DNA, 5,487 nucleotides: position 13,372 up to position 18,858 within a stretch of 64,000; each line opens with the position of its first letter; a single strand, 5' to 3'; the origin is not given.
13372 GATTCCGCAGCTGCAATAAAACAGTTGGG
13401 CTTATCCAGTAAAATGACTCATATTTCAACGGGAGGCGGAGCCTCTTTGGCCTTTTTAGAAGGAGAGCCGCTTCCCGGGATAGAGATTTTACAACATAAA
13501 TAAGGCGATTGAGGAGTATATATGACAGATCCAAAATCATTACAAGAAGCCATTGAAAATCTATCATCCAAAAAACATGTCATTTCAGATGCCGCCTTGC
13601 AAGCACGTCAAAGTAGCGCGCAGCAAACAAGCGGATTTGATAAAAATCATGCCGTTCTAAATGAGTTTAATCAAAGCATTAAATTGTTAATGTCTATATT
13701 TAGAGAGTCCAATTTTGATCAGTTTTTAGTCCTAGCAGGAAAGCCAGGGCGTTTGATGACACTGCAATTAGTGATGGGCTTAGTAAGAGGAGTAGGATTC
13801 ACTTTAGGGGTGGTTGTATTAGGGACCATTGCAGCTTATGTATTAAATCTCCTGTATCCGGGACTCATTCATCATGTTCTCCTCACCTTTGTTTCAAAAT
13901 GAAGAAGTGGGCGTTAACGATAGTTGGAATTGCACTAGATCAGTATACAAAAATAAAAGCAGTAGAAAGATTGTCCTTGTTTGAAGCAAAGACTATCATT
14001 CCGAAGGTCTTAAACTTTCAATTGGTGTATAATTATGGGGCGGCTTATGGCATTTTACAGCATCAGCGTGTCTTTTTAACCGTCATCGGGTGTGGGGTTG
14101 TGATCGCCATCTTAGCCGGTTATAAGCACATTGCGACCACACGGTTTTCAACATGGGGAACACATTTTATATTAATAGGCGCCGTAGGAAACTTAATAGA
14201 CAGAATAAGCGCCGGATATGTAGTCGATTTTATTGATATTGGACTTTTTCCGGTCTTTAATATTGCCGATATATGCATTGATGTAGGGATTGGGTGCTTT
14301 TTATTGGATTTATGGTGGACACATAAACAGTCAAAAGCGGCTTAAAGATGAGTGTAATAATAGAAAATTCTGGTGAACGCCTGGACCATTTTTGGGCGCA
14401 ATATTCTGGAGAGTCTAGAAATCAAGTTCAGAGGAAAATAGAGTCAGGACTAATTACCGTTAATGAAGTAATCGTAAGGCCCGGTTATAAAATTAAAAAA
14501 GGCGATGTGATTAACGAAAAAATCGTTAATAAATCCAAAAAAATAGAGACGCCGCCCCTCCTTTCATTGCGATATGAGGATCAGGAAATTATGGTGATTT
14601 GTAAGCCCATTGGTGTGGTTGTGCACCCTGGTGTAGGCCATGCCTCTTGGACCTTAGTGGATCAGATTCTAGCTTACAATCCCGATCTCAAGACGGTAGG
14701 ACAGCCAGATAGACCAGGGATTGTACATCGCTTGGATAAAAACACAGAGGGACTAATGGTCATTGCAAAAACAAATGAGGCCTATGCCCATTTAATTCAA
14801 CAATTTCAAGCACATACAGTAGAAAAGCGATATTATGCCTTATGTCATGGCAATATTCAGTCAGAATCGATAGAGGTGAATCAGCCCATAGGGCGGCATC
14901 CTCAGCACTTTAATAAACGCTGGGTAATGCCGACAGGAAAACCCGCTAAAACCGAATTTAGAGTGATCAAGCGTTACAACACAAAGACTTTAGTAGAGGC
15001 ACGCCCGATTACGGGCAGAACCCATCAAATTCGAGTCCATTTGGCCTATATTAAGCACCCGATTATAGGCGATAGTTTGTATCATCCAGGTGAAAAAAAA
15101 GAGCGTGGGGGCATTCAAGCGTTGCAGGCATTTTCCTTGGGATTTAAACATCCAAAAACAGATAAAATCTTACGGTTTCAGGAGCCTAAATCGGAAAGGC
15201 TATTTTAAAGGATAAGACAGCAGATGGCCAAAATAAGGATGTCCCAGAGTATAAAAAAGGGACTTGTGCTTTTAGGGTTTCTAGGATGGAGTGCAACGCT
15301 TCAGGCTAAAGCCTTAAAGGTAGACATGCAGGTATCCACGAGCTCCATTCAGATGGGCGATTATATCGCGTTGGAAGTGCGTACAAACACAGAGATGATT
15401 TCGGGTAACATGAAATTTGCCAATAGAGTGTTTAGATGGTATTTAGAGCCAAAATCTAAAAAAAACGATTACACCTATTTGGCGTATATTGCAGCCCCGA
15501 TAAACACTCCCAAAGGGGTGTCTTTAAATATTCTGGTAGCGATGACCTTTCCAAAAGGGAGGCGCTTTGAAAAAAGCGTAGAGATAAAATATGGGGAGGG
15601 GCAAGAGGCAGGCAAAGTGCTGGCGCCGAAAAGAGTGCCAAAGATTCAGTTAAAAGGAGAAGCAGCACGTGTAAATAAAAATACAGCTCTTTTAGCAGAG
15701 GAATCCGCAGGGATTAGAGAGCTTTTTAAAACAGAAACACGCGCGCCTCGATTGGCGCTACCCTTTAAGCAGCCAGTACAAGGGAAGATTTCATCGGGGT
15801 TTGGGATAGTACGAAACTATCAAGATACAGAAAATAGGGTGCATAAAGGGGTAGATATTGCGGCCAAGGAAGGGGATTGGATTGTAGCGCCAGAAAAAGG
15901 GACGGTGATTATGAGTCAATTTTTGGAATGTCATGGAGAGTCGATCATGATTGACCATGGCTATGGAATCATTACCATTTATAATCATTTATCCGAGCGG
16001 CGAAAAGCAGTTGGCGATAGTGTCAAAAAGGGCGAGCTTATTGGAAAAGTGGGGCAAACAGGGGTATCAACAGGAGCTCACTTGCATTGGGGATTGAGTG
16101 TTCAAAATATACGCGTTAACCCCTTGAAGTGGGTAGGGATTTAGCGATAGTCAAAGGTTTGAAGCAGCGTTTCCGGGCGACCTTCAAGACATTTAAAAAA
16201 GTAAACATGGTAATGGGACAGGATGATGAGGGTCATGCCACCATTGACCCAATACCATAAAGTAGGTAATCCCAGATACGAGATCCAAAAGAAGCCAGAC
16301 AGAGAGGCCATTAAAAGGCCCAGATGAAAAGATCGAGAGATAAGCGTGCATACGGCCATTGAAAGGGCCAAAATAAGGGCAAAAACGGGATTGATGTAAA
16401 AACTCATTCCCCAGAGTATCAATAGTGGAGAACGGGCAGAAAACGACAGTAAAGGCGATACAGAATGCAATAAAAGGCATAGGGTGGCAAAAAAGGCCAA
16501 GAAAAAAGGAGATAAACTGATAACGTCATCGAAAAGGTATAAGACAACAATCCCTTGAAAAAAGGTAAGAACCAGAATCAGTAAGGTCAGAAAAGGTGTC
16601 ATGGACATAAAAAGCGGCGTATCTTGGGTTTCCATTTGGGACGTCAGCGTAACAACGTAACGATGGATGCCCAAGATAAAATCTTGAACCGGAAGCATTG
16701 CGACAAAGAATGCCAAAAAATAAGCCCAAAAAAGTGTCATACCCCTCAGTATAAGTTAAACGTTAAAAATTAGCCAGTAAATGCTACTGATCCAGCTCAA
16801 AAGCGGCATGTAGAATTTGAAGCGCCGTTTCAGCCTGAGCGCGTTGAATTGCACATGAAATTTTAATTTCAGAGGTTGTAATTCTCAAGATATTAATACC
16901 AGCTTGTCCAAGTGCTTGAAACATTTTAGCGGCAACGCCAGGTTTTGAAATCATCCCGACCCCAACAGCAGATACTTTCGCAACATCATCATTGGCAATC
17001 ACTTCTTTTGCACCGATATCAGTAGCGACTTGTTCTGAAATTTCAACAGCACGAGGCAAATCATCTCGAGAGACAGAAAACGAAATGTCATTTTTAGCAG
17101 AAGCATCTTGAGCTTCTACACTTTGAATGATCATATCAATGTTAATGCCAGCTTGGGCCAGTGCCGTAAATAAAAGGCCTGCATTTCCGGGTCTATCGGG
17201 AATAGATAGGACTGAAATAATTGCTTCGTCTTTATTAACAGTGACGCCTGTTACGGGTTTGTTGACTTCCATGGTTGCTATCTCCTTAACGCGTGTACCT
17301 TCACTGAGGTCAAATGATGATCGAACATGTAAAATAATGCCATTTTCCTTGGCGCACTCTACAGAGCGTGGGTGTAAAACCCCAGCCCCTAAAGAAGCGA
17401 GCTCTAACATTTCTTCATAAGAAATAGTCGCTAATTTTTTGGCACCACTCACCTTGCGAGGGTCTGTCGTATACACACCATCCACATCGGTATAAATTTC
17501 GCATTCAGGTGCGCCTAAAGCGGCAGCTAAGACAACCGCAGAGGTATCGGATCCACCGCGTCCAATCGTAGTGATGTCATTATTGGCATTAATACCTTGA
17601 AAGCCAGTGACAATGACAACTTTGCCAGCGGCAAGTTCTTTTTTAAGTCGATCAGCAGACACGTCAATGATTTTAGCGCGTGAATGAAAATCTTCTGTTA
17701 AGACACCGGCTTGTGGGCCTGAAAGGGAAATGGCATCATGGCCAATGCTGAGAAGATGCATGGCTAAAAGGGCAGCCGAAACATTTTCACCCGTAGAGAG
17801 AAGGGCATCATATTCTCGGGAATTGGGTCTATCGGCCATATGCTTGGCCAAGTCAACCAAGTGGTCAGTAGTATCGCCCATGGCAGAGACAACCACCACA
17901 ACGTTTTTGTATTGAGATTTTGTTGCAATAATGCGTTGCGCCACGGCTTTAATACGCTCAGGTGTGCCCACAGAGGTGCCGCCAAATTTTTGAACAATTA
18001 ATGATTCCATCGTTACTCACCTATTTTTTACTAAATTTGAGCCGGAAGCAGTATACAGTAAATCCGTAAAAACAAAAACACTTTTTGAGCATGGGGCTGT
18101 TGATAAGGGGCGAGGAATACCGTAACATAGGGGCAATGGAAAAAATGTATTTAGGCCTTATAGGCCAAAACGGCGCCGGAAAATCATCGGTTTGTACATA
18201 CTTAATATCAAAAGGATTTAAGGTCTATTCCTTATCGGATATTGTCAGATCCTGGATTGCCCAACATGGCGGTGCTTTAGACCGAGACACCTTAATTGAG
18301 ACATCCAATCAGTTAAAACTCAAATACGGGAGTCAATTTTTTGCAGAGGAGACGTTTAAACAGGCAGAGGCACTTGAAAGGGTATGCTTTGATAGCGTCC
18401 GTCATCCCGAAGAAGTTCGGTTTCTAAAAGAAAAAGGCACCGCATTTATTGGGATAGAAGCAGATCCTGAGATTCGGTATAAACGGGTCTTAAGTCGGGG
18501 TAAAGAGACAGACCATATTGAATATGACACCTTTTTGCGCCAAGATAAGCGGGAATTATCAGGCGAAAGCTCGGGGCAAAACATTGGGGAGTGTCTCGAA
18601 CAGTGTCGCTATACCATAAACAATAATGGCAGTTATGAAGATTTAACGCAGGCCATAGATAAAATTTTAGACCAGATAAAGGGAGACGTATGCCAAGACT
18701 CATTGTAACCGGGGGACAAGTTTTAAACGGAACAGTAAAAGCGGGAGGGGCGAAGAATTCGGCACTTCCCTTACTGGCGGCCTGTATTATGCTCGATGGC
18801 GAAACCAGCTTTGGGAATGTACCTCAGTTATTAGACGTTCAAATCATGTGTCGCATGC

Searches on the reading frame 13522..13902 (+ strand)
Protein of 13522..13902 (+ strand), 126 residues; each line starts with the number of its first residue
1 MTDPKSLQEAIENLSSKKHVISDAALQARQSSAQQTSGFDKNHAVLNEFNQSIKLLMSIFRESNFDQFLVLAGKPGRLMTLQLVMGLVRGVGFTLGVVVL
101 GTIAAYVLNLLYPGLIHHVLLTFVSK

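Call 6: search_protein_families(library=pfam, proteins=[window:13522-13902:+], max_evalue=0.001)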
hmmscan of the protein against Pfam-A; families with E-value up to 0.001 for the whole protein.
window:13522-13902:+ (126 aa): 1 family
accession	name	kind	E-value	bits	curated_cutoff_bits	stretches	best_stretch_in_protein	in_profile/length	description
PF18910.5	DUF5665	-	8.1e-08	32.7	27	1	74-110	1-37/56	Domain of unknown function (DUF5665)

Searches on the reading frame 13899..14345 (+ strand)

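Call 6: search_protein_families(library=pfam, proteins=[window:13899-14345:+], max_evalue=0.001)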
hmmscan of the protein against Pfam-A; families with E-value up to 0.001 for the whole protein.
window:13899-14345:+ (148 aa): 1 family
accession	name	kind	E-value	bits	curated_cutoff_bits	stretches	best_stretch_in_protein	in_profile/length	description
PF01252.23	Peptidase_A8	-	2.1e-33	115.9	25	1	7-139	2-141/142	Signal peptidase (SPase) II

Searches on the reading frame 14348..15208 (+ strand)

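Call 6: search_protein_families(library=pfam, proteins=[window:14348-15208:+], max_evalue=0.001)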
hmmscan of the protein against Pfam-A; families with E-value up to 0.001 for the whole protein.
window:14348-15208:+ (286 aa): 2 families
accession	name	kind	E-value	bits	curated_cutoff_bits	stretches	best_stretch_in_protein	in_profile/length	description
PF00849.27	PseudoU_synth_2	-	7.9e-35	120.8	26.8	1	81-233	2-151/152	RNA pseudouridylate synthase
PF01479.30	S4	-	2e-08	34.2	22.8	1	11-55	2-48/48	S4 domain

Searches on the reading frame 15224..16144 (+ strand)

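Call 6: search_protein_families(library=pfam, proteins=[window:15224-16144:+], max_evalue=0.001)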
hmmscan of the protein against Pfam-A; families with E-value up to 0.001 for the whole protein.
window:15224-16144:+ (306 aa): 1 family
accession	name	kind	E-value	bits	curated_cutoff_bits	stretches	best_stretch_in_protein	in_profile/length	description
PF01551.29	Peptidase_M23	-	1.1e-27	96.5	28.7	1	206-300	2-96/96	Peptidase family M23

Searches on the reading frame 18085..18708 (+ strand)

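Call 6: search_protein_families(library=pfam, proteins=[window:18085-18708:+], max_evalue=0.001)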
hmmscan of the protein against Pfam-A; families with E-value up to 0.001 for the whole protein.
window:18085-18708:+ (207 aa): 2 families
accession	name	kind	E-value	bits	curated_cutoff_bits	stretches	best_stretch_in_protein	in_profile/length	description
PF13238.12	AAA_18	-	8.4e-10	39.6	29.4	1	25-146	3-119/128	AAA domain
PF13207.12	AAA_17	-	3.6e-08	34.2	27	1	27-144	2-131/136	AAA domain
